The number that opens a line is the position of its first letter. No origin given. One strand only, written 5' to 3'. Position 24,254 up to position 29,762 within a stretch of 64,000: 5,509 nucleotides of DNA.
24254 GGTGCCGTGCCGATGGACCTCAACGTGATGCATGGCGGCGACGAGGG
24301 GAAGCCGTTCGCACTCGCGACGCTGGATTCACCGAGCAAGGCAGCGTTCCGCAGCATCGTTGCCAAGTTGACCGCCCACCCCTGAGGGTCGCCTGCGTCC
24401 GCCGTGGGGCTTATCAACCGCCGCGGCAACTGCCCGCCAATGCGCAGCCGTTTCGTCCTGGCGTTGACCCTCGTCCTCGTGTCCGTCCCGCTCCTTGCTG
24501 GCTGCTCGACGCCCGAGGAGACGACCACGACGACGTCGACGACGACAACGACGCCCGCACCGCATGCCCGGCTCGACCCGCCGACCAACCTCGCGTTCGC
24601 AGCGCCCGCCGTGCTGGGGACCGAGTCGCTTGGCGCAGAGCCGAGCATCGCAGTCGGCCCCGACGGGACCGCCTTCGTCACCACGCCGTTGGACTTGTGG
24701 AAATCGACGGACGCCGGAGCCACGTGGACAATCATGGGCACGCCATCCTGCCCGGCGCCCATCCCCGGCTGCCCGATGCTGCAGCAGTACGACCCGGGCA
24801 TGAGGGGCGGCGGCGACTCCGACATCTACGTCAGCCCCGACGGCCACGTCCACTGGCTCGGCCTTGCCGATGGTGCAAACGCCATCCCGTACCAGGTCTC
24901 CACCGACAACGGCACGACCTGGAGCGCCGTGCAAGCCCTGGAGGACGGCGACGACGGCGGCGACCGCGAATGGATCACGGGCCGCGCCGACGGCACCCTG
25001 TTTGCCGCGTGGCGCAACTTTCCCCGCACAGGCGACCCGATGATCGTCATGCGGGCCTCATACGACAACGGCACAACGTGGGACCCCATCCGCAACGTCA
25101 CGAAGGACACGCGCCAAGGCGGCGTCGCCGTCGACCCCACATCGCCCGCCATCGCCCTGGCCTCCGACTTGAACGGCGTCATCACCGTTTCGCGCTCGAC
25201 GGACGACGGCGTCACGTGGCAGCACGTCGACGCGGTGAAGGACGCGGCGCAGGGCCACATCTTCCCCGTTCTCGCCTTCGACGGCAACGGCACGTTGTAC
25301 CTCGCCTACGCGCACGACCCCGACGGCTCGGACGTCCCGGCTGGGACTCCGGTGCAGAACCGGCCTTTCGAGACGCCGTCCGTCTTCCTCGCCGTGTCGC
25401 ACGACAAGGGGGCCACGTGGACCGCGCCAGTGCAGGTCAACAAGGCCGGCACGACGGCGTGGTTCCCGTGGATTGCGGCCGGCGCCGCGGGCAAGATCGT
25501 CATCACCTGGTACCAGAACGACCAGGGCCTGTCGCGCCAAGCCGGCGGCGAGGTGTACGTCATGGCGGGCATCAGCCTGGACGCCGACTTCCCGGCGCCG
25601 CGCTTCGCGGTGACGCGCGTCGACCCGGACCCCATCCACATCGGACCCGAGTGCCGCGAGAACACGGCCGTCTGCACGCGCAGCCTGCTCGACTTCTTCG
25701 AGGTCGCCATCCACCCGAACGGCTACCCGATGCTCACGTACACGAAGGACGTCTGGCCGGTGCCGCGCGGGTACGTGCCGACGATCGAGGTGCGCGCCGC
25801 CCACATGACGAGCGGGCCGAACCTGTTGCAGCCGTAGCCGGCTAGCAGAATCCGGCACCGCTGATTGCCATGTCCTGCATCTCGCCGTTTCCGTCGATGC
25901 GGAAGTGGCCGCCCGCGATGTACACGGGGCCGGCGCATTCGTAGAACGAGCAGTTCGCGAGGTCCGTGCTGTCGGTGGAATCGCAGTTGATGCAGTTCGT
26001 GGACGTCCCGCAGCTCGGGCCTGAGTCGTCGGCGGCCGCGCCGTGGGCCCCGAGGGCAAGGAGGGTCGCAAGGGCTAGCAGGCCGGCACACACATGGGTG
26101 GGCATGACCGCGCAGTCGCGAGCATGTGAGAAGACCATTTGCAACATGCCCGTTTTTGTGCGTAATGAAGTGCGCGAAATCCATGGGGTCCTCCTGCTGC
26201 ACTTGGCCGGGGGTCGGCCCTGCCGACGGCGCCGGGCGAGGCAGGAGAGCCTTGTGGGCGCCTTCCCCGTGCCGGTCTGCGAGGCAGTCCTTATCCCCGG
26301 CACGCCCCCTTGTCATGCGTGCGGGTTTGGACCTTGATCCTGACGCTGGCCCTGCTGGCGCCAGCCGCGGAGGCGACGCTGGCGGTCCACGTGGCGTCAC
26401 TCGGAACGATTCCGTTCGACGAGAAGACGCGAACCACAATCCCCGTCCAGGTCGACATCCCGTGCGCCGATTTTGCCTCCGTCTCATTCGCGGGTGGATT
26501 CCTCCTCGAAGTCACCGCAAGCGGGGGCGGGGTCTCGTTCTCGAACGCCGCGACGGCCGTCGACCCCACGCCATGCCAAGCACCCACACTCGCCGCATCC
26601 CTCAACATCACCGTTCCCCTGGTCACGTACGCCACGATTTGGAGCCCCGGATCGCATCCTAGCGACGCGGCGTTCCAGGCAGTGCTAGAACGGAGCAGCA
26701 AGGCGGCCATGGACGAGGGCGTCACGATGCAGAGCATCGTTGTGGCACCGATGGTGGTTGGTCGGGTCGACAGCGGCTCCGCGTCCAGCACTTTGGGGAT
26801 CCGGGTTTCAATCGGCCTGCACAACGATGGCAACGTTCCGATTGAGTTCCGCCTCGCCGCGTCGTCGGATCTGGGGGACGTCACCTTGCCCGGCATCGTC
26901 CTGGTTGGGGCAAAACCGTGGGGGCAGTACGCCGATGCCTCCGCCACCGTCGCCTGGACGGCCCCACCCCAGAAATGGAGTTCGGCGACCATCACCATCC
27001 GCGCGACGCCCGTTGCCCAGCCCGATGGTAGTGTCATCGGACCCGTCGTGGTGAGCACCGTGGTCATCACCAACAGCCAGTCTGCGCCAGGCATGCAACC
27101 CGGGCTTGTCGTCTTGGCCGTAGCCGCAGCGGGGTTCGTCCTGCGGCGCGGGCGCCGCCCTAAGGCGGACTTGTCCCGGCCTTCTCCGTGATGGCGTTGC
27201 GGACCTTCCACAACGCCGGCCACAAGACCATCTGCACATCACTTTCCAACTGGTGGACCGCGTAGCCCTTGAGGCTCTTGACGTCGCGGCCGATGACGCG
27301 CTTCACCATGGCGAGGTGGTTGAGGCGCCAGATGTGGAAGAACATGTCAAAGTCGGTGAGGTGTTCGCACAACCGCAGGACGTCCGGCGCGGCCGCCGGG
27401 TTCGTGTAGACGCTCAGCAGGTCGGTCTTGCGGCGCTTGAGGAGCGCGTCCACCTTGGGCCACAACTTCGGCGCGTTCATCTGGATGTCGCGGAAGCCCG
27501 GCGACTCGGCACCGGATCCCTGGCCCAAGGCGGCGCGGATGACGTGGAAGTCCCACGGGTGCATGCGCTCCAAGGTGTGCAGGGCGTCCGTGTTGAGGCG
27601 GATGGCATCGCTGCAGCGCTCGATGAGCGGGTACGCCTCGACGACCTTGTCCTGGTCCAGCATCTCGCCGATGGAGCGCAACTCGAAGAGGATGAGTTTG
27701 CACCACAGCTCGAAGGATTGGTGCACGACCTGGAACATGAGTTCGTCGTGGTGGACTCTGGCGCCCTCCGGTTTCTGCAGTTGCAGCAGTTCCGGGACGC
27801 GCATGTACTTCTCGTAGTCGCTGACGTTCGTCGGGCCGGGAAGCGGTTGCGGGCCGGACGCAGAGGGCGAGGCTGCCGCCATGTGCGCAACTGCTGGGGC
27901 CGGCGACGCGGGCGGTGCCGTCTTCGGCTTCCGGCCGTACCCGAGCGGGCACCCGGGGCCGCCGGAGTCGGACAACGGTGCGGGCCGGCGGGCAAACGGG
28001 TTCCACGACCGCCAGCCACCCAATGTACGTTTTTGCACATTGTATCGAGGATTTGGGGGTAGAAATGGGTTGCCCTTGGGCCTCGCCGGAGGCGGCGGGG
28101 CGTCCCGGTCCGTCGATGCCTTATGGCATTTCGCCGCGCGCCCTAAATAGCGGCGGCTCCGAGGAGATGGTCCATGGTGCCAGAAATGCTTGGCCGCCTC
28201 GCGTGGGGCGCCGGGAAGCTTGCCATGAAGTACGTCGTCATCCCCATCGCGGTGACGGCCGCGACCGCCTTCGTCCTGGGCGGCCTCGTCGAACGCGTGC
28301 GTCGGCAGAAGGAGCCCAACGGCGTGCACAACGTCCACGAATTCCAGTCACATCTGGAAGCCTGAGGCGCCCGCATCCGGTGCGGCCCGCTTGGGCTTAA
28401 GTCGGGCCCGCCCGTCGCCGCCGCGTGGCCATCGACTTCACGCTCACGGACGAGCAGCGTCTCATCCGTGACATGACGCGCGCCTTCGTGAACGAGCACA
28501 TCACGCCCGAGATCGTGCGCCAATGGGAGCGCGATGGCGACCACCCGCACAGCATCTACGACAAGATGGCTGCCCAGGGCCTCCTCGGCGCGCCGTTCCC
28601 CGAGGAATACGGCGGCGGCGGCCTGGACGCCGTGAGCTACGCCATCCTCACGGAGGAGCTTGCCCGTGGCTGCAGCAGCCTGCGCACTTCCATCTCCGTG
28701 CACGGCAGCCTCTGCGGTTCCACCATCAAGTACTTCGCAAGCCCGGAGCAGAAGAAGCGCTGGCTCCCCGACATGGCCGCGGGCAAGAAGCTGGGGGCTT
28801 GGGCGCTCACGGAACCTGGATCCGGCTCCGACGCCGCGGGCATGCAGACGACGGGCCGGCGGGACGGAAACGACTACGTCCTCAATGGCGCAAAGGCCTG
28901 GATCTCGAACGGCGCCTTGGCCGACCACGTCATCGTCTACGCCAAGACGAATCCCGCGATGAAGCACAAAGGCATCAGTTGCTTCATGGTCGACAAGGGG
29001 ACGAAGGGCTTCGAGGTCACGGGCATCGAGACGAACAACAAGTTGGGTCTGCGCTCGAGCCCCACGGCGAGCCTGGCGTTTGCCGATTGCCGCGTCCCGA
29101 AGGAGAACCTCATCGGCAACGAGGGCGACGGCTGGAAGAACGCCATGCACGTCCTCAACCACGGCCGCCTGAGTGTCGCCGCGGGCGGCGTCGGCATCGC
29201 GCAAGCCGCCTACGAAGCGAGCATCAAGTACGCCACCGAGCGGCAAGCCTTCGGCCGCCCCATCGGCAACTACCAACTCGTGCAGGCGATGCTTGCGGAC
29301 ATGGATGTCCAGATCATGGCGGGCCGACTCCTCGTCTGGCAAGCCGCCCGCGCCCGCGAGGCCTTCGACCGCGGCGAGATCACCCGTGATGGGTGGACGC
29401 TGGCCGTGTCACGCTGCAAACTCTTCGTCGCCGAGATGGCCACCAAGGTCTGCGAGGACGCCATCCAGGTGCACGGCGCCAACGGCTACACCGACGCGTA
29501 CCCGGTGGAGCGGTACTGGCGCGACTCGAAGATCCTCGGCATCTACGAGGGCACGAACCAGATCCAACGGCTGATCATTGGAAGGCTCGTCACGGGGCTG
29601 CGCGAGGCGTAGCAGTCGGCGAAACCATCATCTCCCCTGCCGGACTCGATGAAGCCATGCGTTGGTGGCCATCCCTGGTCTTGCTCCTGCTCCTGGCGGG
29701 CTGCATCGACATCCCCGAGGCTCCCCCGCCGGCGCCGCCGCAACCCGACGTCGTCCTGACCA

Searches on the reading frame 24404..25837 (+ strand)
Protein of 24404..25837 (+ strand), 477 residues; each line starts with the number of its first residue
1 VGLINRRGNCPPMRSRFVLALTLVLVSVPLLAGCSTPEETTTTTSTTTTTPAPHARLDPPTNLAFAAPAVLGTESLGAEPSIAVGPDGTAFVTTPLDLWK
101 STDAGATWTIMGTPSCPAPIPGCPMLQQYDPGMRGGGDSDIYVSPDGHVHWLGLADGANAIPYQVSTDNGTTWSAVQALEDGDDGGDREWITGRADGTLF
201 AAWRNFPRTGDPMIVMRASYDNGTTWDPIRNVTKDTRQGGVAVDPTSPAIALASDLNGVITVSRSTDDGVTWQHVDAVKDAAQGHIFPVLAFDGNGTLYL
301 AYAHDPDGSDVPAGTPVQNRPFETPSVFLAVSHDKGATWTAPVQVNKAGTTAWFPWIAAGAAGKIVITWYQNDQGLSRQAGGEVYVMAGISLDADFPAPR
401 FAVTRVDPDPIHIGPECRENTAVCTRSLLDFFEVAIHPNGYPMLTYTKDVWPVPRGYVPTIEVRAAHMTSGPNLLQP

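Call 67: search_protein_families(library=pfam, proteins=[window:24404-25837:+], max_evalue=0.00001)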
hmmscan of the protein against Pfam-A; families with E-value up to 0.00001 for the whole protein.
window:24404-25837:+ (477 aa): 4 families
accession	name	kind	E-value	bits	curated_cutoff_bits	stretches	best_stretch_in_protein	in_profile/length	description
PF13088.12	BNR_2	-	3.3e-11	43.5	31.4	1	162-365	83-275/277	BNR repeat-like domain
PF02012.26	BNR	-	3.1e-09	35.9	27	0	164-174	1-11/12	BNR/Asp-box repeat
PF21471.3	Reelin_subrepeat-B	-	2.7e-07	30.9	27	0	161-182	60-81/127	Reelin subrepeat B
PF15902.12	Sortilin-Vps10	-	1.3e-06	27.9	33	0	218-341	5-111/446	Sortilin, neurotensin receptor 3,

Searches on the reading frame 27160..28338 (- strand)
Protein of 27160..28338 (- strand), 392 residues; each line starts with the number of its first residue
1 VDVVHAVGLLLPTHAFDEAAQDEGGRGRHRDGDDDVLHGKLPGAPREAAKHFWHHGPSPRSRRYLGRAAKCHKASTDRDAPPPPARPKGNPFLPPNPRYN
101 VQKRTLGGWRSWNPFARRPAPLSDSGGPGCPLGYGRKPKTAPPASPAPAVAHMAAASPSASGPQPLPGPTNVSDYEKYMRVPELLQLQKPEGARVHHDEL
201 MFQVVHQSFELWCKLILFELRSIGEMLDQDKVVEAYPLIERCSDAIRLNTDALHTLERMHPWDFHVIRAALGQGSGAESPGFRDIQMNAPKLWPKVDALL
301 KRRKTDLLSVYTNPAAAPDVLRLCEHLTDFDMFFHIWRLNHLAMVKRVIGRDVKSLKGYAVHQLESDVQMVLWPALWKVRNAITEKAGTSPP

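Call 67: search_protein_families(library=pfam, proteins=[window:27160-28338:-], max_evalue=0.00001)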
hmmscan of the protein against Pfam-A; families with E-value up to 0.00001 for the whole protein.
window:27160-28338:- (392 aa): 1 family
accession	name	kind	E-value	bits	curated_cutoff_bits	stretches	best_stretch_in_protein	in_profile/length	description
PF03301.18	Trp_dioxygenase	-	3.9e-28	99.3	34.9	2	174-285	16-135/346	Tryptophan 2,3-dioxygenase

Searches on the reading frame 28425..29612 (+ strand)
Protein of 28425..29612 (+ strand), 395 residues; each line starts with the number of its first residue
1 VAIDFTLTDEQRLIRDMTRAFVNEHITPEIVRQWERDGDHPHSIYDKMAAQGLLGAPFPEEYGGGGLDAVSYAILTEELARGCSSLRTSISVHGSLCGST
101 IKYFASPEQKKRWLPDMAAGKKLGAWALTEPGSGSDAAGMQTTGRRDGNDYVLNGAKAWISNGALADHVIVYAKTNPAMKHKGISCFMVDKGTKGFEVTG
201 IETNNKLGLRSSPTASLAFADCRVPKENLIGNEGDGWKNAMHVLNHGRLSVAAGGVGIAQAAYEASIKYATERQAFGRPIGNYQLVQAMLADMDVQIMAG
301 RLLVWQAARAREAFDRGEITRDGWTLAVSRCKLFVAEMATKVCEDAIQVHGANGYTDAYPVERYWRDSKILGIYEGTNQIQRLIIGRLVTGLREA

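Call 67: search_protein_families(library=pfam, proteins=[window:28425-29612:+], max_evalue=0.00001)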
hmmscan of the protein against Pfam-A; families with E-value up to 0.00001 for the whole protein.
window:28425-29612:+ (395 aa): 4 families
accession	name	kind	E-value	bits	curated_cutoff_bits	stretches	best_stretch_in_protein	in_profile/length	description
PF00441.29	Acyl-CoA_dh_1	-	7.2e-49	166.2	22.4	1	234-387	1-147/150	Acyl-CoA dehydrogenase, C-terminal domain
PF02771.21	Acyl-CoA_dh_N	-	2.9e-39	134.4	22.9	1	8-121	1-113/113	Acyl-CoA dehydrogenase, N-terminal domain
PF02770.24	Acyl-CoA_dh_M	-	1.9e-26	92.5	33.3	1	125-222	1-97/97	Acyl-CoA dehydrogenase, middle domain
PF08028.16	Acyl-CoA_dh_2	-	2e-23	83.6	22.7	1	250-378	2-133/134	Acyl-CoA dehydrogenase, C-terminal domain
